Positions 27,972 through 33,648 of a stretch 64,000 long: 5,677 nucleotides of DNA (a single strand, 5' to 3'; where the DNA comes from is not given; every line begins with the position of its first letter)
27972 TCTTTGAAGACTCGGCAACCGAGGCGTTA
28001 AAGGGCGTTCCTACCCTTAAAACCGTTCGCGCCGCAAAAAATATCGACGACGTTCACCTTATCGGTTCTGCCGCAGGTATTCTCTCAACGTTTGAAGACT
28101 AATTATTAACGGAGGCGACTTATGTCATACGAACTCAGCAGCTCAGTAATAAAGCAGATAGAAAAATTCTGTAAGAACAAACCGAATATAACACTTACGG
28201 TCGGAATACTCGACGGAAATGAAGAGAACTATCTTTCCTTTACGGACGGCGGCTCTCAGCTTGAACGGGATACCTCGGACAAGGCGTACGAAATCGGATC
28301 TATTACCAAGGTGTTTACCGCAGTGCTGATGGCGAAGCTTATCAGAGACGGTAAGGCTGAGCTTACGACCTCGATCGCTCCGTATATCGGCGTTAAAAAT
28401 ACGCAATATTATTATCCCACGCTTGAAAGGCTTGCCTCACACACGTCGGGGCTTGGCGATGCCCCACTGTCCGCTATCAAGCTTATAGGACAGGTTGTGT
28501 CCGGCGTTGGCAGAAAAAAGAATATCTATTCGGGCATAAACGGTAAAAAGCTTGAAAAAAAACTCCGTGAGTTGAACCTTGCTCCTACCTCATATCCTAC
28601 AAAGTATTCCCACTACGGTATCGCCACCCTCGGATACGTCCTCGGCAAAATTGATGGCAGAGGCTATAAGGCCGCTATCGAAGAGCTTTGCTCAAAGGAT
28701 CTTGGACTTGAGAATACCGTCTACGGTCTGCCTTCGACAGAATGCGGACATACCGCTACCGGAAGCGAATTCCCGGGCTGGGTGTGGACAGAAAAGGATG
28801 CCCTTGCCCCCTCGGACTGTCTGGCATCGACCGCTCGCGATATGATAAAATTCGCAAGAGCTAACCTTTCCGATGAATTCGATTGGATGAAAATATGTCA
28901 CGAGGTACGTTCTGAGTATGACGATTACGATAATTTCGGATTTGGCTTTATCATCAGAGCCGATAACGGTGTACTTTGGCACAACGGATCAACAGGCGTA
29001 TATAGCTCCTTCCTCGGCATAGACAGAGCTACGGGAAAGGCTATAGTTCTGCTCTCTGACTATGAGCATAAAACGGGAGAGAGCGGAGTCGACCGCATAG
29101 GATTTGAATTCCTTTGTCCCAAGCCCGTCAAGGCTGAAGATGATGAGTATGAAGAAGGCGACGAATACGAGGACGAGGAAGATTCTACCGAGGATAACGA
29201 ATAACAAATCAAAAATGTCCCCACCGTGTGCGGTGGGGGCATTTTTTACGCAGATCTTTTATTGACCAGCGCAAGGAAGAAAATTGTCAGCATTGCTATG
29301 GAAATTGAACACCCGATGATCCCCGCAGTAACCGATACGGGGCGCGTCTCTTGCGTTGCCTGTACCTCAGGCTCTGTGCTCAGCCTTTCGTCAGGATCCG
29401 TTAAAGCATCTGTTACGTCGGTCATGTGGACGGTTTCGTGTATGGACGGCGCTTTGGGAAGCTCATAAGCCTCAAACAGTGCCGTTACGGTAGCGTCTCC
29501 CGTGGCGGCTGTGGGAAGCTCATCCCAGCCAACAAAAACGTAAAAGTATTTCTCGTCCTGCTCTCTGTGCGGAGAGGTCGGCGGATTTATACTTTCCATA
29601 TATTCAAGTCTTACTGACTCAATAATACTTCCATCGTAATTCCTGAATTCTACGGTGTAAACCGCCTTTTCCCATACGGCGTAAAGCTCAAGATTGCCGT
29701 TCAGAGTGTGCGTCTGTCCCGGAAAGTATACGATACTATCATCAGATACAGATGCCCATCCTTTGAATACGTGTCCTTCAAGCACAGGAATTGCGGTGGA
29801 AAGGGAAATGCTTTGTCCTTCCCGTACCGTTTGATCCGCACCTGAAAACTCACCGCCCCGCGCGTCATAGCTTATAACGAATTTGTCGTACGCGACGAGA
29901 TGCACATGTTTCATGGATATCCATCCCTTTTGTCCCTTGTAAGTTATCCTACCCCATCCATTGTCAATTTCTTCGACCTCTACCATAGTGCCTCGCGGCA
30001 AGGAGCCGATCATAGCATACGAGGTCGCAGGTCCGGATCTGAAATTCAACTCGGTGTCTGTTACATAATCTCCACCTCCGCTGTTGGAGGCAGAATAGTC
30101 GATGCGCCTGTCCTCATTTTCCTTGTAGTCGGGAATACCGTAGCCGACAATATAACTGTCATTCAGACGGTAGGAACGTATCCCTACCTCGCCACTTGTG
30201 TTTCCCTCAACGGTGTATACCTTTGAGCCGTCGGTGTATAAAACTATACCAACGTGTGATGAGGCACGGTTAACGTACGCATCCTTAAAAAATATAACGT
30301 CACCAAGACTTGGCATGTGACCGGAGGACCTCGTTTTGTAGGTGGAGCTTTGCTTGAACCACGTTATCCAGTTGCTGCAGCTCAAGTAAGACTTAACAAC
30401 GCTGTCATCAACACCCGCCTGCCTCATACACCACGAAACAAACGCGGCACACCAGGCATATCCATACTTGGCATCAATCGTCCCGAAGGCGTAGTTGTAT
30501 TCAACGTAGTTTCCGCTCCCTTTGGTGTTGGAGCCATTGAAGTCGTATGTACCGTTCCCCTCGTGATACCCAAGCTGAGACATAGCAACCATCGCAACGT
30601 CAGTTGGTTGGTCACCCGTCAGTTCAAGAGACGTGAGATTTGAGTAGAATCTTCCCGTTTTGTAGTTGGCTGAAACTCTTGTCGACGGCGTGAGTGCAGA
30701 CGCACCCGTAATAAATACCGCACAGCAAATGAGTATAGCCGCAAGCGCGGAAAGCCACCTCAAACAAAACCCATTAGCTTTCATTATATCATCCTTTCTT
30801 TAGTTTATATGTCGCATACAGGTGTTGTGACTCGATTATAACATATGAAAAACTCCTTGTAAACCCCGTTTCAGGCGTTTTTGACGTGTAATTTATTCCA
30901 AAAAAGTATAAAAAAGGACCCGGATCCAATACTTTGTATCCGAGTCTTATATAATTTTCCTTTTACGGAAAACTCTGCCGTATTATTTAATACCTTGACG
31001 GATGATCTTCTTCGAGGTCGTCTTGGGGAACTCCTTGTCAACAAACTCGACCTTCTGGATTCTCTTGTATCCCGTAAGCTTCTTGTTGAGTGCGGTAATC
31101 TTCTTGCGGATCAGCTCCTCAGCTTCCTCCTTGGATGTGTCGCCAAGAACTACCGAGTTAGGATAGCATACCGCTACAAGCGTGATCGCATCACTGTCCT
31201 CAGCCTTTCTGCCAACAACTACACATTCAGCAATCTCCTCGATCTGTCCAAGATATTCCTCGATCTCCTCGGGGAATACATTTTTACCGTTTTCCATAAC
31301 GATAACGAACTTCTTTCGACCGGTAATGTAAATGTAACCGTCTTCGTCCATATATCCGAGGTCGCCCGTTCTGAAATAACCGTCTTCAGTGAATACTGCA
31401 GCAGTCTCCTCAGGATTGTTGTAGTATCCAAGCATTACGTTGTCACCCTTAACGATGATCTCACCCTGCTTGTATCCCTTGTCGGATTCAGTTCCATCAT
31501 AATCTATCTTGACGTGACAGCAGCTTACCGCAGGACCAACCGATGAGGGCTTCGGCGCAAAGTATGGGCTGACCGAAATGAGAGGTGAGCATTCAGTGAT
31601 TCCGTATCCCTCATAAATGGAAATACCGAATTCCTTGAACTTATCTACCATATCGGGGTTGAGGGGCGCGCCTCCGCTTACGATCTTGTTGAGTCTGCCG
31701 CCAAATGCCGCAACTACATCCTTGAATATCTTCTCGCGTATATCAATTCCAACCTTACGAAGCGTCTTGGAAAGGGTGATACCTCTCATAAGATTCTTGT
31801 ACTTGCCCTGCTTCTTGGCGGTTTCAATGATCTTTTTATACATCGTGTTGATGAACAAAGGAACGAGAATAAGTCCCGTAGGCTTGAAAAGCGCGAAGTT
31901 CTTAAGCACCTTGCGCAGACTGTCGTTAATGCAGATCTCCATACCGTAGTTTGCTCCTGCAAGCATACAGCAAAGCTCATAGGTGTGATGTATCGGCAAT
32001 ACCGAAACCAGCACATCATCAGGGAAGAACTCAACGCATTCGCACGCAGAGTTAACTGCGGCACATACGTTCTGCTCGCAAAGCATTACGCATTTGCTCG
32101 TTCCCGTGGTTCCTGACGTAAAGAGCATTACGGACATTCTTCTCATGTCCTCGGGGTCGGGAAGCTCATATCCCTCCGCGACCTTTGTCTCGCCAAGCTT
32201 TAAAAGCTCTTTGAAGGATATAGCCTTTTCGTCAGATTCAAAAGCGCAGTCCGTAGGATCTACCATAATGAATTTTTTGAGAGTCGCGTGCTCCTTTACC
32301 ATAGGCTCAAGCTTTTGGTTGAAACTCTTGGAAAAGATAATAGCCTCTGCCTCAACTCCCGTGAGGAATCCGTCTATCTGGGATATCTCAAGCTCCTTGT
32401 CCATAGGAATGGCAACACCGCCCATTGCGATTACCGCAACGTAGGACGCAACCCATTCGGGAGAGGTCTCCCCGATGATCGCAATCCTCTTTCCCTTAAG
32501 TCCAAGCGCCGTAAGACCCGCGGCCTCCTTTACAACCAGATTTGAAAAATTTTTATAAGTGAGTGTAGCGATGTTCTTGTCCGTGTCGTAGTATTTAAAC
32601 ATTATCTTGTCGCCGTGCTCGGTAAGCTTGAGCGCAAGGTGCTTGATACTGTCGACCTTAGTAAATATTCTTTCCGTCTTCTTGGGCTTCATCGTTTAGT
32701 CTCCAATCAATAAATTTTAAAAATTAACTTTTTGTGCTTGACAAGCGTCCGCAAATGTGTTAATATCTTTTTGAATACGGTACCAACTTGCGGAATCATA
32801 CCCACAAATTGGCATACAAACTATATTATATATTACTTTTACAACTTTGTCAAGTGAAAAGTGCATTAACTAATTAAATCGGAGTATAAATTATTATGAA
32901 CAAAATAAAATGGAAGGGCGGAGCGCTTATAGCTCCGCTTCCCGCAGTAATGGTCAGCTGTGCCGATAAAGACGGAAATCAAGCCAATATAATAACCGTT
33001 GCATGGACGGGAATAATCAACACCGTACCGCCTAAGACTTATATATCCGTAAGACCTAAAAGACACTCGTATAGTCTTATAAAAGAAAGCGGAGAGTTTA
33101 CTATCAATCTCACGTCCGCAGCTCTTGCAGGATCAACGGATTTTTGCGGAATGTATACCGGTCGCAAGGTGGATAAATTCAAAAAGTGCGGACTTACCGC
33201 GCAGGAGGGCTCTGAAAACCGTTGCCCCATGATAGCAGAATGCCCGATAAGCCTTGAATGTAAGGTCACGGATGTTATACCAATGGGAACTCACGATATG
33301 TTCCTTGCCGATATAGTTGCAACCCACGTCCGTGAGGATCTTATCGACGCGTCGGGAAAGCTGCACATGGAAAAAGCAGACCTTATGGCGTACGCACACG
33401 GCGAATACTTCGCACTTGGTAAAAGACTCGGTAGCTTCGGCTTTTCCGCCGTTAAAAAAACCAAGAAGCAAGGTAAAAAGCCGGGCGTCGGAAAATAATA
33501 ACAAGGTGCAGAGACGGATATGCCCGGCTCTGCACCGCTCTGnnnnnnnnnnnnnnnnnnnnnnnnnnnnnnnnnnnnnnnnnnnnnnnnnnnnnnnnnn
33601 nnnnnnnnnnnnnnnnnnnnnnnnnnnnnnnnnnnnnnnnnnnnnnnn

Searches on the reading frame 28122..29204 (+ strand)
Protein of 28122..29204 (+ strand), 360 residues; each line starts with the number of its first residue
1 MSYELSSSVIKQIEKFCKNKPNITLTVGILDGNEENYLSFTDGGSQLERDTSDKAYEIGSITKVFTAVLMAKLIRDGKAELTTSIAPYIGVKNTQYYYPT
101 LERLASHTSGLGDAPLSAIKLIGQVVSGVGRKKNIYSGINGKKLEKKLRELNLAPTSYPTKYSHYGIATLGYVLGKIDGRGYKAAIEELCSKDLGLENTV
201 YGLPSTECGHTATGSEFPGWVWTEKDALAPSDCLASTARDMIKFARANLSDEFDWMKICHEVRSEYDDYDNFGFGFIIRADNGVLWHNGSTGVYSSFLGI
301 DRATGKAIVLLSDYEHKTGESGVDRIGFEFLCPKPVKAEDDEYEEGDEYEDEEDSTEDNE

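Call 80: search_protein_families(library=pfam, proteins=[window:28122-29204:+], max_evalue=0.0001)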
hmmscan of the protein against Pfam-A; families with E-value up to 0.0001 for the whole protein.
window:28122-29204:+ (360 aa): 1 family
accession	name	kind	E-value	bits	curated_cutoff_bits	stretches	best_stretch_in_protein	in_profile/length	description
PF00144.29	Beta-lactamase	-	4.3e-32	112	27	1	51-320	45-316/329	Beta-lactamase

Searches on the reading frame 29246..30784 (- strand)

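Call 80: search_protein_families(library=pfam, proteins=[window:29246-30784:-], max_evalue=0.0001)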
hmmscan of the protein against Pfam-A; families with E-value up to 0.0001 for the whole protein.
window:29246-30784:- (512 aa): 5 families
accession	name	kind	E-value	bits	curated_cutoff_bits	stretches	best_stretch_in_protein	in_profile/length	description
PF09479.16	Flg_new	-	1e-13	51.6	27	1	303-370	2-65/65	Listeria-Bacteroides repeat domain (List_Bact_rpt)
PF08239.17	SH3_3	-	9.5e-13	48.6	27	1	245-294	2-53/54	Bacterial SH3 domain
PF05257.22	CHAP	-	2.2e-12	47.8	26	1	106-195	3-81/81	CHAP domain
PF06347.19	SH3_4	-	7.4e-08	32.5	24.1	1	244-291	3-51/56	Bacterial SH3 domain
PF10030.15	DUF2272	-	5.1e-05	23.6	27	0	106-164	43-107/191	Uncharacterized protein conserved in bacteria (DUF2272)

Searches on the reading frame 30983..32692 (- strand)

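Call 80: search_protein_families(library=pfam, proteins=[window:30983-32692:-], max_evalue=0.0001)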
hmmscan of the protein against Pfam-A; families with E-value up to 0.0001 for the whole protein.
window:30983-32692:- (569 aa): 3 families
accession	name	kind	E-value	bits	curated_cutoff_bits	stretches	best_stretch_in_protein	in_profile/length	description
PF00501.34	AMP-binding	-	2.6e-62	211.3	29.9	1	24-424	6-384/384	AMP-binding enzyme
PF13193.12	AMP-binding_C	-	2e-08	35.5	24.5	1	476-562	1-76/76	AMP-binding enzyme C-terminal domain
PF23562.2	AMP-binding_C_3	-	4e-08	34.1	20.8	1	463-566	3-106/124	AMP-binding enzyme C-terminal domain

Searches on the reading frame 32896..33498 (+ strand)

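Call 80: search_protein_families(library=pfam, proteins=[window:32896-33498:+], max_evalue=0.0001)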
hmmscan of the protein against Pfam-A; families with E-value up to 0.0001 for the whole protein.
window:32896-33498:+ (200 aa): 1 family
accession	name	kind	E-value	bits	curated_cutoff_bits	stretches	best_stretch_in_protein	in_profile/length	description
PF01613.24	Flavin_Reduct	-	4e-28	98.9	27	1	16-174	7-152/153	Flavin reductase like domain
